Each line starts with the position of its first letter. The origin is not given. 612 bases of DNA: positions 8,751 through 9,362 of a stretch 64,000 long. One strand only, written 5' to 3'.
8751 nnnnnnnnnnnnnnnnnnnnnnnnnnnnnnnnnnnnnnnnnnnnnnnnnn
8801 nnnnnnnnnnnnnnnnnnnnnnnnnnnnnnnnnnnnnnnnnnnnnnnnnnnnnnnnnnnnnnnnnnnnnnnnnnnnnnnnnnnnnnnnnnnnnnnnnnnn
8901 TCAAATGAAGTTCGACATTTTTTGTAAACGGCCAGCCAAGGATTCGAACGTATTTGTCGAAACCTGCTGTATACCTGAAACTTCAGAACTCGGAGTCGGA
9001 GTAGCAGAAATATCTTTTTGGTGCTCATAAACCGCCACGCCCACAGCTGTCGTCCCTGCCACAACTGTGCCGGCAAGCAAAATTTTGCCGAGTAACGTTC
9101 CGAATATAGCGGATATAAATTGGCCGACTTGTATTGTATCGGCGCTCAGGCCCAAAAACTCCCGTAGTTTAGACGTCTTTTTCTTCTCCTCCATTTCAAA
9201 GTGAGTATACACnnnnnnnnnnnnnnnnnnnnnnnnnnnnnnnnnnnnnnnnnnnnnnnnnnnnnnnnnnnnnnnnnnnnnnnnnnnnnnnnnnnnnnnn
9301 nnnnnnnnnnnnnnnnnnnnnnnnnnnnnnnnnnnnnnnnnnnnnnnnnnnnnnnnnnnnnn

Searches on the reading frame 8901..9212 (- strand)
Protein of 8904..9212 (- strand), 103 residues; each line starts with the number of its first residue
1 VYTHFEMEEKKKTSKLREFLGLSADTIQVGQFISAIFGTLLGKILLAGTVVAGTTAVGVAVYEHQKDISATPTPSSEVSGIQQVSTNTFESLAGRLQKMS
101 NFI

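Call 6: search_protein_families(library=pfam, max_evalue=1, proteins=[window:8904-9212:-])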
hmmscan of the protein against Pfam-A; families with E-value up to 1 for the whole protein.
seq(103 aa): 0 families

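Call 86: find_encoding_contigs(protein=window:8901-9194:-, flank=2500, max_places=10)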
Protein window:8901-9194:- (97 aa): 24 contigs read that carry it; 8 places shown.
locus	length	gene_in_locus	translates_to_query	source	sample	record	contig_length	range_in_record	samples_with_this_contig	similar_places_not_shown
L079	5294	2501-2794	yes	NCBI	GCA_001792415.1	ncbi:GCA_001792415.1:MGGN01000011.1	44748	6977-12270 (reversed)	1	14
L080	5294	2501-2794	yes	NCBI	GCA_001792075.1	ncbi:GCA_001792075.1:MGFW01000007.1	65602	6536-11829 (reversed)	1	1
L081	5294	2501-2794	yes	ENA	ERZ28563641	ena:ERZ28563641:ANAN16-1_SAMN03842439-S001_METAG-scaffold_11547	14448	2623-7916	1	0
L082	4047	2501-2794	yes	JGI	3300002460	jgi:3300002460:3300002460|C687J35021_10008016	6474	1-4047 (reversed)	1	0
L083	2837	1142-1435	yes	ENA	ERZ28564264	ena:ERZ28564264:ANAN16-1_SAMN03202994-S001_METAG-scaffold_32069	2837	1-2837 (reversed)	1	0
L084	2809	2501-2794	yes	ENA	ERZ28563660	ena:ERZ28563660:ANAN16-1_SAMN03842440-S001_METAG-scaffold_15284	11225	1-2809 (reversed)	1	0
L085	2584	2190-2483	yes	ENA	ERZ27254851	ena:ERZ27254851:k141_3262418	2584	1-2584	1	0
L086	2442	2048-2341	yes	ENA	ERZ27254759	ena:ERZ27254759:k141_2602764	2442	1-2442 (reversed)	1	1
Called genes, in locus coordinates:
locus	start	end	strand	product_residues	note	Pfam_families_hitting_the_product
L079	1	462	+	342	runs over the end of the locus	PF01738:DLH (faint), PF02129:Peptidase_S15 (weak), PF20434:BD-FAE (faint), PF00561:Abhydrolase_1, PF12146:Hydrolase_4, PF12697:Abhydrolase_6 (weak), PF00326:Peptidase_S9 (weak)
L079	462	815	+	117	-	PF03167:UDG (weak)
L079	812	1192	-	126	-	PF08327:AHSA1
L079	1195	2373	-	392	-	PF07690:MFS_1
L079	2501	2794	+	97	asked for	-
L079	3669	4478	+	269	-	-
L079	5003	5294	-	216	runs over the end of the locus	-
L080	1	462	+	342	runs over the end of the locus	PF01738:DLH (faint), PF02129:Peptidase_S15 (weak), PF20434:BD-FAE (faint), PF00561:Abhydrolase_1, PF12146:Hydrolase_4, PF12697:Abhydrolase_6 (weak), PF00326:Peptidase_S9 (weak)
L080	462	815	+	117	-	PF03167:UDG (weak)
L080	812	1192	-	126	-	PF08327:AHSA1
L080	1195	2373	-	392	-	PF07690:MFS_1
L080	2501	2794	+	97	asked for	-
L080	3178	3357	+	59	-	-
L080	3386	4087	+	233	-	-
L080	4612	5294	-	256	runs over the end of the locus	-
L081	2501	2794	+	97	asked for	-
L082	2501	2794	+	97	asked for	-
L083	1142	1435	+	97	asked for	-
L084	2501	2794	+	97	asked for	-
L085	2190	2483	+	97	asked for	-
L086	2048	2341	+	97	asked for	-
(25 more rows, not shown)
